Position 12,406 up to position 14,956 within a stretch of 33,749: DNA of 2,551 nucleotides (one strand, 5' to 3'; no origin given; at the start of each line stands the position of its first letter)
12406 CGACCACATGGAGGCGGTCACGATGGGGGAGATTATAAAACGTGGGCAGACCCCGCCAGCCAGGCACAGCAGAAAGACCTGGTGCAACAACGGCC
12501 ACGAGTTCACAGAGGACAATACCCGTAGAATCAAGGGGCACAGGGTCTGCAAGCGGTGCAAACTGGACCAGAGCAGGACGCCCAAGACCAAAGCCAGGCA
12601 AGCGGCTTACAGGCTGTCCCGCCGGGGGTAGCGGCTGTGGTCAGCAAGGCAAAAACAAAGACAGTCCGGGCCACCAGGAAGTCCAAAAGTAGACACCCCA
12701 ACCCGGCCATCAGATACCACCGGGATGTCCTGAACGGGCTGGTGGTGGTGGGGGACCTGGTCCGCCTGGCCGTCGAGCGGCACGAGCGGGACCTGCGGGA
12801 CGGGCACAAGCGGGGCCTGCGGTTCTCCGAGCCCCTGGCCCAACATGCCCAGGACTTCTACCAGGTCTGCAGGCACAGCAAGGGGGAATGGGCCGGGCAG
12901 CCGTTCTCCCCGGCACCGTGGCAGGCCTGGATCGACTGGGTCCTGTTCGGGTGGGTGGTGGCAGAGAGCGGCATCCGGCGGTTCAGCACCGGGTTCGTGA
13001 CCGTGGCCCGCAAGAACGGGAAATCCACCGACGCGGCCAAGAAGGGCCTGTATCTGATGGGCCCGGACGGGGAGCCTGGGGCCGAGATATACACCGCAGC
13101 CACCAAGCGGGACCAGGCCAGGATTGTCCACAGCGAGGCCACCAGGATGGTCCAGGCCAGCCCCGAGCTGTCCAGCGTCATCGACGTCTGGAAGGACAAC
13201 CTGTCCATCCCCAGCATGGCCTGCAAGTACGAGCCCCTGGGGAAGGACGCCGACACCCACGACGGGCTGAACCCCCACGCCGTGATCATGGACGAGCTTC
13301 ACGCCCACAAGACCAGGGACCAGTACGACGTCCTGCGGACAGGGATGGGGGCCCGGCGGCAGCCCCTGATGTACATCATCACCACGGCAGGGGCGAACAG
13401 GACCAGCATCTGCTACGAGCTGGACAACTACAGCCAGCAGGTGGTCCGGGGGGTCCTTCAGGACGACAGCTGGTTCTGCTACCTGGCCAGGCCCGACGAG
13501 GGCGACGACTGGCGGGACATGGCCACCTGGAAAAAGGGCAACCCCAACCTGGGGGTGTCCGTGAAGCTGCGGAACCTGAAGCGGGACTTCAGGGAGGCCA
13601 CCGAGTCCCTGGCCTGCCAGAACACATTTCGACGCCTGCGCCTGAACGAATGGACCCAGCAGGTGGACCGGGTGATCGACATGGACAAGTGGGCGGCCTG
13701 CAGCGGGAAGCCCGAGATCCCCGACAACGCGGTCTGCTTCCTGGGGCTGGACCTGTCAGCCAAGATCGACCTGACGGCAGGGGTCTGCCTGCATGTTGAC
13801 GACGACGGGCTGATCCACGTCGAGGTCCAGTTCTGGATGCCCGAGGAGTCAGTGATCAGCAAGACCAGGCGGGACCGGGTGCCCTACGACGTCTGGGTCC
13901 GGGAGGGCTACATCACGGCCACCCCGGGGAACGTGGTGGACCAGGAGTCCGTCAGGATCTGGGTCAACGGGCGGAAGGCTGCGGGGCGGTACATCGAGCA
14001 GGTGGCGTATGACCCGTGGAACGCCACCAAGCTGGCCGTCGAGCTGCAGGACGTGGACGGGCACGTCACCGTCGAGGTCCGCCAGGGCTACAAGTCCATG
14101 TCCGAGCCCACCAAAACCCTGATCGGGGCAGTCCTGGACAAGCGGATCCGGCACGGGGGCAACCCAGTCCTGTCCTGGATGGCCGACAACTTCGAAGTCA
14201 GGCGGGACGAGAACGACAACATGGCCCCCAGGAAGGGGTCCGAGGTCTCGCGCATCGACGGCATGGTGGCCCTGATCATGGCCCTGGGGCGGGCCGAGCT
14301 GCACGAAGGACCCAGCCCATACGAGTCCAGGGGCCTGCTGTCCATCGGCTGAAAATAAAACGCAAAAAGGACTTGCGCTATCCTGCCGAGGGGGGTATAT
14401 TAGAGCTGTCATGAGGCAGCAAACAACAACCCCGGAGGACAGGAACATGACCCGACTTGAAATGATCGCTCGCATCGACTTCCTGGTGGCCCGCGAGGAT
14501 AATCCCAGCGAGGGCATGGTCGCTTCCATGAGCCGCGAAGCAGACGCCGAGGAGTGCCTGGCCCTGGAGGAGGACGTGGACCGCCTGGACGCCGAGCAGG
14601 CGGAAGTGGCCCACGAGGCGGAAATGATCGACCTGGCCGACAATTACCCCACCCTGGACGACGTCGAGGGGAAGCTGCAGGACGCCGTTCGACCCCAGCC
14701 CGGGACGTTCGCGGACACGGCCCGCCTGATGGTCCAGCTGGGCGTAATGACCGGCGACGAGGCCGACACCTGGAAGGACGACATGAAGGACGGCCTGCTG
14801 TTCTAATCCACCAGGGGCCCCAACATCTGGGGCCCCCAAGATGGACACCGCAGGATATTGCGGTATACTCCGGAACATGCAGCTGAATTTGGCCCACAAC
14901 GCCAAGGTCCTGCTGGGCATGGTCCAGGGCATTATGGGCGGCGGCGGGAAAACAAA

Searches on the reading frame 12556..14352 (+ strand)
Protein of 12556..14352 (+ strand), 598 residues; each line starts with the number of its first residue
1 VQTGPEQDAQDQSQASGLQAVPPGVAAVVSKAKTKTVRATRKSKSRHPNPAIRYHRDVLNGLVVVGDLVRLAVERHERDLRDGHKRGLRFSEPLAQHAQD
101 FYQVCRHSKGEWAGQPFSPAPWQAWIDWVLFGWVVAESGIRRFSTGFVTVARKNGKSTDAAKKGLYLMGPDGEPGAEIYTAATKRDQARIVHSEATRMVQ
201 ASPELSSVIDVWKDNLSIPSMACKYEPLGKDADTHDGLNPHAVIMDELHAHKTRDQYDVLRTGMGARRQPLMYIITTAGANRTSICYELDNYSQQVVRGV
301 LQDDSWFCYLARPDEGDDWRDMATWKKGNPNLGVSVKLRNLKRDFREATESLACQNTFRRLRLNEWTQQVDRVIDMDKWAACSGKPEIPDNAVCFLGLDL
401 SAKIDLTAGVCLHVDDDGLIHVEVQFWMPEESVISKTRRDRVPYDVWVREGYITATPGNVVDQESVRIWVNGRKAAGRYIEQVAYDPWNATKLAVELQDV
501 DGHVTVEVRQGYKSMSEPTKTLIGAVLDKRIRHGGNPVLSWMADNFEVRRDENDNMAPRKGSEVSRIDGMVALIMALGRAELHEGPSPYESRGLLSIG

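Call 11: search_dna_similar(query=window:12556-14352:+, collection=phages, mode=protein, max_rows=15)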
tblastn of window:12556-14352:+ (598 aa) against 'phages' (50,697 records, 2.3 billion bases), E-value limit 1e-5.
Records with a match: 2869; places in all: 2874; records where one place covers at least 80% of the query: 1245.
Best place of each record, by identity: <60% 2869.
By first word of the organism name: Lactococcus 401; Streptococcus 288; Staphylococcus 282; Vibrio 223; Mycobacterium 156; Enterococcus 142; Microbacterium 137; Paenibacillus 110; Gordonia 103; Bacillus 72; and 108 more.
By host as written in the record: - 383; Lactococcus lactis 238; Mycobacterium smegmatis mc2 155 108; Microbacterium foliorum NRRL B-24224 93; Staphylococcus aureus 78; Gordonia terrae 3612 61; Ralstonia solanacearum 49; Escherichia coli 44; and 778 more.
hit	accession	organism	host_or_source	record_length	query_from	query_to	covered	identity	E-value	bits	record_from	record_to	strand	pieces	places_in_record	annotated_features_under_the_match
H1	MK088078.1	Marinobacter phage AS1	Marinobacter sp. D1S9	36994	75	591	86%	41.5%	5e-109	365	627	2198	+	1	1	terminase large subunit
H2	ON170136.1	Ralstonia phage YO082_3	Ralstonia solanacearum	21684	74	588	86%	40.5%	3e-89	308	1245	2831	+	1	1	record has no annotation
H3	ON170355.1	Ralstonia phage YO382_1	Ralstonia solanacearum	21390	74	588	86%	40.3%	2e-89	308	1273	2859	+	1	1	record has no annotation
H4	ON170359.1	Ralstonia phage YO383_2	Ralstonia solanacearum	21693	74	588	86%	40.3%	2e-89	308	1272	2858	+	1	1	record has no annotation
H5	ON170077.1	Ralstonia phage YO035_3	Ralstonia solanacearum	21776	74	588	86%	40.0%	1e-86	300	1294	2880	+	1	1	record has no annotation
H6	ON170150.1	Ralstonia phage YO089_1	Ralstonia solanacearum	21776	74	588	86%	40.0%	1e-86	300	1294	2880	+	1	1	record has no annotation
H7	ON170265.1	Ralstonia phage YO159_2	Ralstonia solanacearum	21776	74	588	86%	40.0%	1e-86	300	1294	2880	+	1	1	record has no annotation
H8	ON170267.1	Ralstonia phage YO160_3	Ralstonia solanacearum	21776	74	588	86%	40.0%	1e-86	300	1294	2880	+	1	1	record has no annotation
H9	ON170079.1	Ralstonia phage YO036_3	Ralstonia solanacearum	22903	74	588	86%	40.0%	1e-86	300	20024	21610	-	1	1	record has no annotation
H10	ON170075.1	Ralstonia phage YO033_2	Ralstonia solanacearum R281, UW154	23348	74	588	86%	40.0%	1e-86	300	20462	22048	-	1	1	record has no annotation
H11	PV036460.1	Anaerosphaera phage IMGVR 8818211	Anaerosphaera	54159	89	595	85%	40.5%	1e-104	353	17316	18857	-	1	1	terminase large subunit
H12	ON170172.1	Ralstonia phage YO101_2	Ralstonia solanacearum S718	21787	74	588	86%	39.9%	7e-88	304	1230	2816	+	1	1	record has no annotation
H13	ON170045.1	Ralstonia phage YO015_6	Ralstonia solanacearum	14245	74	588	86%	39.9%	8e-86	298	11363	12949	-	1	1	record has no annotation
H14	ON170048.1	Ralstonia phage YO016_6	Ralstonia solanacearum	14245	74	588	86%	39.9%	8e-86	298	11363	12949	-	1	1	record has no annotation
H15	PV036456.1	Monoglobales phage CHVD 5762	Monoglobales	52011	83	595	86%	40.0%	2e-104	352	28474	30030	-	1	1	hypothetical protein | terminase small subunit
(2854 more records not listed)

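Call 17: find_related_loci(query=window:12637-14349:+, collection=genome_contigs, flank=10000)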
Query window:12637-14349:+ (571 aa) in genome_contigs; peptide patterns used: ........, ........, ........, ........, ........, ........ (x = any residue, [..] = any of these).
16 stretches matched a pattern, but none encodes a relative of the query by tblastn (E <= 1e-3).

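Call 18: find_related_loci(query=window:12637-14349:+, collection=viral_contigs, flank=10000)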
Query window:12637-14349:+ (571 aa) in viral_contigs; peptide patterns used: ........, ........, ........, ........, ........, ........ (x = any residue, [..] = any of these).
4 stretches matched a pattern; 1 encode a relative of the query (tblastn E <= 1e-3); 1 distinct loci.
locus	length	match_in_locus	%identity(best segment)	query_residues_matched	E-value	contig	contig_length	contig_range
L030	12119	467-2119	47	27-570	2e-160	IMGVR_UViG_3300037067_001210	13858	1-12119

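Call 26: find_homologous_proteins(query=window:12637-14349:+, max_evalue=1e-50)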
Query window:12637-14349:+ (571 aa): 6958 proteins with E <= 1e-50 among 8000 candidates; the best 120 are listed.
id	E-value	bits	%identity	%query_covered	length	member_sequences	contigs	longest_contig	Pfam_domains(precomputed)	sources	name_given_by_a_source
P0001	0.0e+0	1178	91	95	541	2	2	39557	PF20441.4,PF03354.22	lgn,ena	-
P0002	1.5e-261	887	70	95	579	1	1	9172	PF20441.4,PF03354.22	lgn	-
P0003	8.4e-236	802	65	95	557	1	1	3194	PF20441.4,PF03354.22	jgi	jgi:phage terminase large subunit-like protein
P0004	3.5e-181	622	54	96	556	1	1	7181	PF20441.4,PF03354.22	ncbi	-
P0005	1.3e-177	610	52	97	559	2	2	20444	PF20441.4,PF03354.22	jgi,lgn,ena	-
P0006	3.5e-177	609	52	95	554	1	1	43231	PF20441.4,PF03354.22,PF03237.22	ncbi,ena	-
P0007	1.4e-176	607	52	96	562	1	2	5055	PF20441.4,PF03354.22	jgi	jgi:phage terminase large subunit-like protein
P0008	1.5e-176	607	52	96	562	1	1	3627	PF20441.4,PF03354.22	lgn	-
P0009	2.1e-175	603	53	94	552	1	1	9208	PF20441.4,PF03354.22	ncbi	-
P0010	1.8e-174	600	54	93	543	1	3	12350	PF20441.4,PF03354.22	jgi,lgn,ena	-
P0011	2.2e-174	599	52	96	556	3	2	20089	PF20441.4,PF03354.22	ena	-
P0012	2.7e-173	596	52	96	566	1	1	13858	PF20441.4,PF03354.22,PF03237.22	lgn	-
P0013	4.0e-173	595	52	96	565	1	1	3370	PF20441.4,PF03354.22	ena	-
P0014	4.4e-173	595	52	96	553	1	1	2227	PF20441.4,PF03354.22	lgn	-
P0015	9.8e-173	594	52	96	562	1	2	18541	PF20441.4,PF03354.22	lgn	-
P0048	1.6e-169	583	52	95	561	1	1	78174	PF20441.4,PF03354.22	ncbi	-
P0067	2.9e-168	579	51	95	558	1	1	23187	PF20441.4,PF03354.22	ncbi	-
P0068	3.1e-168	579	51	96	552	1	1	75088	PF20441.4,PF03354.22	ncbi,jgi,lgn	-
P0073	1.0e-167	577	51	97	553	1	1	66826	PF20441.4,PF03354.22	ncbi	-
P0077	1.3e-167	577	50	95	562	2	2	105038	PF20441.4,PF03354.22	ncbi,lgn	-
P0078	2.3e-167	576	49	96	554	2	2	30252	PF20441.4,PF03354.22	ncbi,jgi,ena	jgi:phage terminase large subunit-like protein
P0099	6.2e-166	571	50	95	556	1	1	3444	PF20441.4,PF03354.22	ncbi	-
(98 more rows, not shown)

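Call 27: find_encoding_contigs(protein=P0001, flank=10000, max_places=4)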
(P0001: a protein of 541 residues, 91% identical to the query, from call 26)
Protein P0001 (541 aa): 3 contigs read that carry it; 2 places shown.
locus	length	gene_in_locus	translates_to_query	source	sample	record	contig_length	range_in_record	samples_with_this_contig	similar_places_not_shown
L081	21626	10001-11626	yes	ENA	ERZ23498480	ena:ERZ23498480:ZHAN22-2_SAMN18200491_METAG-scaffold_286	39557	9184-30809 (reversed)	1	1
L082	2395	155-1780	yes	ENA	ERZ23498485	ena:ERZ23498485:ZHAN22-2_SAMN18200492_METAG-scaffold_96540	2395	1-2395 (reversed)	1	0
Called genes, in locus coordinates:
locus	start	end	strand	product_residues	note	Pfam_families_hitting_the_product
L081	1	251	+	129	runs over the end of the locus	-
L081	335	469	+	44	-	-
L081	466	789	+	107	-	-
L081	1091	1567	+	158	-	-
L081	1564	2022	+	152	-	PF13560:HTH_31 (faint), PF01381:HTH_3 (faint), PF12844:HTH_19 (faint)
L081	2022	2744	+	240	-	PF07505:DUF5131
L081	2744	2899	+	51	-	-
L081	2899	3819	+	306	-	PF04404:ERF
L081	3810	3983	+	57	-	-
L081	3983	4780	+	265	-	-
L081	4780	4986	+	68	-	-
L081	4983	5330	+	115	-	-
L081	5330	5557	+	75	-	-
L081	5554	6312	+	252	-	-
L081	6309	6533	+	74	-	-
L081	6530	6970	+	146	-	-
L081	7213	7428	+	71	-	-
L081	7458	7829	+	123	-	-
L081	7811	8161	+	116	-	PF01844:HNH, PF14279:HNH_5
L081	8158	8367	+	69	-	-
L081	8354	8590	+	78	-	-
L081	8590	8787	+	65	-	-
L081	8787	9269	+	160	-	PF05119:Terminase_4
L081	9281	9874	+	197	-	-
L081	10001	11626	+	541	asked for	PF03354:TerL_ATPase, PF20441:TerL_nuclease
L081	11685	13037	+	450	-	PF04860:Phage_portal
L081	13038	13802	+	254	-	PF04586:Peptidase_S78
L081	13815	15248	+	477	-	PF05065:Phage_capsid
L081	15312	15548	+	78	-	-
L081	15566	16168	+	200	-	-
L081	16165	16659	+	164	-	-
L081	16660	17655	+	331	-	-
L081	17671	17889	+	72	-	-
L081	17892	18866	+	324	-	PF18906:Phage_tube_2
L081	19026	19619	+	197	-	-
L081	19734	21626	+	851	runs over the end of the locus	PF10145:PhageMin_Tail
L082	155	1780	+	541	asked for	PF03354:TerL_ATPase, PF20441:TerL_nuclease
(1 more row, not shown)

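Call 28: find_encoding_contigs(protein=P0002, flank=10000, max_places=4)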
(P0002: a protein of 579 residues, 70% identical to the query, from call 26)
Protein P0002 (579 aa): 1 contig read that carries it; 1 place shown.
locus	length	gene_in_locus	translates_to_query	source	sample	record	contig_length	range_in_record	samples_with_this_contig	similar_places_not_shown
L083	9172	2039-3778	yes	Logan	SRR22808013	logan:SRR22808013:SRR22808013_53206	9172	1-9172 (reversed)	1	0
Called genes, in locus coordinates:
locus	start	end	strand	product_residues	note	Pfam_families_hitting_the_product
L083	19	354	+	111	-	PF01844:HNH, PF14279:HNH_5 (weak)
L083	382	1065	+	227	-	PF13578:Methyltransf_24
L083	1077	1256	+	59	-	-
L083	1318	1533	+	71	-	-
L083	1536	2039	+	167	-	PF05119:Terminase_4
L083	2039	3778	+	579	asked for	PF03354:TerL_ATPase, PF20441:TerL_nuclease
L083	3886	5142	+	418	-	PF04860:Phage_portal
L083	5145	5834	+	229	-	PF04586:Peptidase_S78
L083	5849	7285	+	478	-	PF05065:Phage_capsid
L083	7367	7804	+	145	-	-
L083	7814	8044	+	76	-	-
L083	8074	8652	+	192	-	PF24163:HCP (weak)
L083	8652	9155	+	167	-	-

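Call 29: find_encoding_contigs(protein=P0003, flank=10000, max_places=4)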
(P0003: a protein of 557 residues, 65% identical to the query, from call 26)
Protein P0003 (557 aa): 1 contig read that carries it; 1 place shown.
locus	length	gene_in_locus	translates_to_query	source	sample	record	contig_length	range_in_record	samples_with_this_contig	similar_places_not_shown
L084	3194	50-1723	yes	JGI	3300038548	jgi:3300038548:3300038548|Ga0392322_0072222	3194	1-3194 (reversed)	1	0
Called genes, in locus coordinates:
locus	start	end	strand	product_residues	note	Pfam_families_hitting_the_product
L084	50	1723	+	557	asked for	PF03354:TerL_ATPase, PF20441:TerL_nuclease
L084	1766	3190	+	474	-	PF04860:Phage_portal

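Call 34: find_homologous_proteins(query=L081:3-248:+, max_evalue=0.001)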
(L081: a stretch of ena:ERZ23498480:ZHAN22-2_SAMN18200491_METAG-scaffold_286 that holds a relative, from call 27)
Query L081:3-248:+ (82 aa): 2 proteins with E <= 0.001 among 2 candidates.
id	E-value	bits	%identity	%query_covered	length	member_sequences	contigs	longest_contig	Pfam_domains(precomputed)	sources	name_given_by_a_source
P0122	3.3e-49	182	100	100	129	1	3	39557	-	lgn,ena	-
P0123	3.0e-16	77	62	77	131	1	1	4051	-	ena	-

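Call 37: find_encoding_contigs(protein=P0122, flank=10000, max_places=6)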
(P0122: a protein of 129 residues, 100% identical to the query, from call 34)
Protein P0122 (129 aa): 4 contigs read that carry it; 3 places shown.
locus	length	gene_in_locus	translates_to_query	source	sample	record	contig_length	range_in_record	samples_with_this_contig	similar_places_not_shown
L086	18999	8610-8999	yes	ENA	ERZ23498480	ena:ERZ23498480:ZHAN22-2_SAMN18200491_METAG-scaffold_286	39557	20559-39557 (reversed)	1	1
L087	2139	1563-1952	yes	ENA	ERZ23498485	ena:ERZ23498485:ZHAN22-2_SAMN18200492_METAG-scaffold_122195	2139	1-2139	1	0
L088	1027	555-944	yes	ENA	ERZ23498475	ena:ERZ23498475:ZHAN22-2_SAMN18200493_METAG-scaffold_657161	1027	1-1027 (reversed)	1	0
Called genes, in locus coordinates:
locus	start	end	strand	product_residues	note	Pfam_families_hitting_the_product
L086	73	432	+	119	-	-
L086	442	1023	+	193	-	-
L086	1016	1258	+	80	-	-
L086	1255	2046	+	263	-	-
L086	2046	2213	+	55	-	-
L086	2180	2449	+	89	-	-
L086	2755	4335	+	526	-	PF00004:AAA, PF07728:AAA_5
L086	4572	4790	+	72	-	-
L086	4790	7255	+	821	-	-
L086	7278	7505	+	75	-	-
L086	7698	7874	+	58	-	-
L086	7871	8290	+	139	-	-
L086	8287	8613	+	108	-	-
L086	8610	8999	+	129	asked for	-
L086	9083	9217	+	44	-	-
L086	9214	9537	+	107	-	-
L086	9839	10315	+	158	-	-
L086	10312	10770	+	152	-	PF13560:HTH_31 (faint), PF01381:HTH_3 (faint), PF12844:HTH_19 (faint)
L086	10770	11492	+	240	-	PF07505:DUF5131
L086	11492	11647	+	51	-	-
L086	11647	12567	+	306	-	PF04404:ERF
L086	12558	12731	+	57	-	-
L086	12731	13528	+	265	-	-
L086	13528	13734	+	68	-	-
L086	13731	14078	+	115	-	-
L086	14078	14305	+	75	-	-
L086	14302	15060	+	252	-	-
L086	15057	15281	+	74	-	-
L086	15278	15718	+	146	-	-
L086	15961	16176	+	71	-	-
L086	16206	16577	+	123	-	-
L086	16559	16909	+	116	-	PF01844:HNH, PF14279:HNH_5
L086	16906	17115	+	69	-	-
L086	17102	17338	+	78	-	-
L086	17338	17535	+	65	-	-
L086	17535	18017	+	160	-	PF05119:Terminase_4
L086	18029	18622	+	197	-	-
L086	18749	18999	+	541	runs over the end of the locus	PF03354:TerL_ATPase, PF20441:TerL_nuclease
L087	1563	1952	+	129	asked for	-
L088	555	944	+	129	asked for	-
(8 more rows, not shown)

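Call 38: find_encoding_contigs(protein=P0123, flank=10000, max_places=6)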
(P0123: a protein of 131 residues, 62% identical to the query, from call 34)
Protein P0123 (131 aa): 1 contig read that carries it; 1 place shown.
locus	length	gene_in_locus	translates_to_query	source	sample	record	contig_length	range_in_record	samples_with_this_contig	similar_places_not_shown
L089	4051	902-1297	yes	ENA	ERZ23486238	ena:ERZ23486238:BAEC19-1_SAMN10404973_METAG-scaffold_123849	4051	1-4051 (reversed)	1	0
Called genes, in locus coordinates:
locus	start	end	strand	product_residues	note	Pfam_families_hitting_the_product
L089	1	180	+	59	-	?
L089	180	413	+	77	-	-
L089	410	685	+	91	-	-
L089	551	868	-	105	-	-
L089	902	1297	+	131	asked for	-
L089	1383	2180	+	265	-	-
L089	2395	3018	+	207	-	-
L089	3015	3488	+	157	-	PF12844:HTH_19 (faint)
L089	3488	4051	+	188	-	?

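Call 48: list_cluster_members(proteins=[P0004, P0006, P0009, P0048, P0067, P0068, P0073, P0077, P0078, P0099])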
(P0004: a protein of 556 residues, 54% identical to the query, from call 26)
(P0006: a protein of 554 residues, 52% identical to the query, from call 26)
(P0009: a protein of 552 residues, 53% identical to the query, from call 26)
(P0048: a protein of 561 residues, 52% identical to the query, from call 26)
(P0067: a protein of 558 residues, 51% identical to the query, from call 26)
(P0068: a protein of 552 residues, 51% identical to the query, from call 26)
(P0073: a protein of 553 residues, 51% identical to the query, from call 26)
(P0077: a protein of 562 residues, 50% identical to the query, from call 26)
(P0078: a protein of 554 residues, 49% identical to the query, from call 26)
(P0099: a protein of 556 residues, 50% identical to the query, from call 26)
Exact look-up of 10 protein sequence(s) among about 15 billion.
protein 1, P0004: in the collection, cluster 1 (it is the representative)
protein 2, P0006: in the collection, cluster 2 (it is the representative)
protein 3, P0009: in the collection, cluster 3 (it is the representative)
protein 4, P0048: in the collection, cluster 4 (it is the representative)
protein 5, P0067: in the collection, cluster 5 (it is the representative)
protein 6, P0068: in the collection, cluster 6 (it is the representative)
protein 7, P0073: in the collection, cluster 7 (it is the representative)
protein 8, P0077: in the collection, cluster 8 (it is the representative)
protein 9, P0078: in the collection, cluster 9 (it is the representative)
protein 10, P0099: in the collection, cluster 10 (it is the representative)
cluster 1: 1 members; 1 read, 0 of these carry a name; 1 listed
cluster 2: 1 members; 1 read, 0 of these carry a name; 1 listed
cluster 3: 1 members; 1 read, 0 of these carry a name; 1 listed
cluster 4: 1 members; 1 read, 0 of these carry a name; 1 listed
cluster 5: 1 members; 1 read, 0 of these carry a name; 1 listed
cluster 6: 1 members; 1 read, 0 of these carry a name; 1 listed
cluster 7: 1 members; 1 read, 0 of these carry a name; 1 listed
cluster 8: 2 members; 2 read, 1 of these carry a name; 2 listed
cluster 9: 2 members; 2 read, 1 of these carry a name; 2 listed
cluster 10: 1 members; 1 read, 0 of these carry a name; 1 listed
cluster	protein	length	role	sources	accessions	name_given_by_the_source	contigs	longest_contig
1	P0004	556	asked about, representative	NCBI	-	-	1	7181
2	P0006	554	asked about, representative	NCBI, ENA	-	-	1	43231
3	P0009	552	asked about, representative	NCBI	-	-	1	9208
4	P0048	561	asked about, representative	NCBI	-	-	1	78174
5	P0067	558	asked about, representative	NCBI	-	-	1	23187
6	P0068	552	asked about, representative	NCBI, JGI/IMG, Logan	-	-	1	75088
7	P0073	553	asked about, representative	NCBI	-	-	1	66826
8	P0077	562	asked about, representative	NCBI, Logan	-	-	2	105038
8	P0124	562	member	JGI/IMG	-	phage terminase large subunit-like protein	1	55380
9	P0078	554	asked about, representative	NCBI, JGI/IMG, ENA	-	phage terminase large subunit-like protein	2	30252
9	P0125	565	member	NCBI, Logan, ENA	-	-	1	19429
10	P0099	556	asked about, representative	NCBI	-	-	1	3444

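Call 78: search_protein_families(library=phrogs, proteins=[L086:4790-7252:+, L086:2755-4332:+, L086:4572-4787:+, L086:7278-7502:+, L089:1383-2177:+], max_evalue=0.01)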
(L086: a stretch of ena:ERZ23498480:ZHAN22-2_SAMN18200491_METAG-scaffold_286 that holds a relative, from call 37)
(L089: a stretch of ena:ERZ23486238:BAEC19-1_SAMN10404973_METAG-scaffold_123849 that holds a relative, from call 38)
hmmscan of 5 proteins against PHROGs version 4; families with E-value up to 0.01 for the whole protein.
L086:4790-7252:+ (821 aa): 1 family
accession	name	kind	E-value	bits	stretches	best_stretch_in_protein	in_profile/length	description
phrog_33218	-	unknown function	1.3e-11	45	1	580-744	253-424/457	-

L086:2755-4332:+ (526 aa): 11 families
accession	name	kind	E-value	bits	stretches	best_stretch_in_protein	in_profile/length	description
phrog_16448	-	other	5.7e-24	85.4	1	186-370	448-643/680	ATPase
phrog_249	-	moron, auxiliary metabolic gene and host takeover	3.8e-22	80.2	1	189-311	129-251/380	porphyrin biosynthesis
phrog_168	-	DNA, RNA and nucleotide metabolism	3.8e-09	37.7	1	188-419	43-250/314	clamp loader of DNA polymerase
phrog_1297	-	other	1.6e-08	34.9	1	178-290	16-136/356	ATPase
phrog_3757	-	unknown function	6.5e-07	30.1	1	178-221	117-160/367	-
phrog_9172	-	unknown function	0.00023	21.1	0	299-340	215-256/509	-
phrog_7485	-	unknown function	0.00057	19.9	1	190-266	230-290/430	-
phrog_11838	-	DNA, RNA and nucleotide metabolism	0.0043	17.2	1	188-229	41-82/420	clamp loader of DNA polymerase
phrog_124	-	DNA, RNA and nucleotide metabolism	0.0073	16.7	0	187-216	43-66/382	Sak4-like ssDNA annealing protein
phrog_50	-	DNA, RNA and nucleotide metabolism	0.0083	16.2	0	191-221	373-404/570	DnaC-like helicase loader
phrog_15585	-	unknown function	0.0084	15.4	0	191-268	353-431/793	-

L086:4572-4787:+ (72 aa): 0 families

L086:7278-7502:+ (75 aa): 0 families

L089:1383-2177:+ (265 aa): 0 families

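Call 79: search_solved_structures(query=L086:4790-7252:+, max_evalue=1)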
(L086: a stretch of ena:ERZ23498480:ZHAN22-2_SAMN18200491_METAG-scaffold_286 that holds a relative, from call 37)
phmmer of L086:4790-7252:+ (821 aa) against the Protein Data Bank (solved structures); distinct sequences matched with E-value up to 1: 1.
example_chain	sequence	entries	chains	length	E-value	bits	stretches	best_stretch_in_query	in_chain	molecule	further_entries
8wpe_D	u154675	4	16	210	0.76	11.2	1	256-355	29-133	H5R late gene transcription factor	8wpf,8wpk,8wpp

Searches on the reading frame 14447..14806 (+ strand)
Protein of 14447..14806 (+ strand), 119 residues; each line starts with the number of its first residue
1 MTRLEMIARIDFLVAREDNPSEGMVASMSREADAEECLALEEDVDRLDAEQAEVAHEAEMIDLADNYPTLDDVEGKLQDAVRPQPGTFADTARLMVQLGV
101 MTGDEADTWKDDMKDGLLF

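Call 22: search_protein_families(library=pfam, proteins=[window:14447-14806:+], max_evalue=0.01)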
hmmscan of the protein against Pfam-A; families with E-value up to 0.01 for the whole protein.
window:14447-14806:+ (119 aa): 0 families

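Call 23: search_protein_families(library=phrogs, proteins=[window:14447-14806:+], max_evalue=0.01)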
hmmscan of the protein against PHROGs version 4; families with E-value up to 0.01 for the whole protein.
window:14447-14806:+ (119 aa): 0 families

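Call 71: find_encoding_contigs(protein=window:14447-14806:+, flank=3000, max_places=6)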
Protein window:14447-14806:+ (119 aa): no gene with exactly this product is on record in the collection.
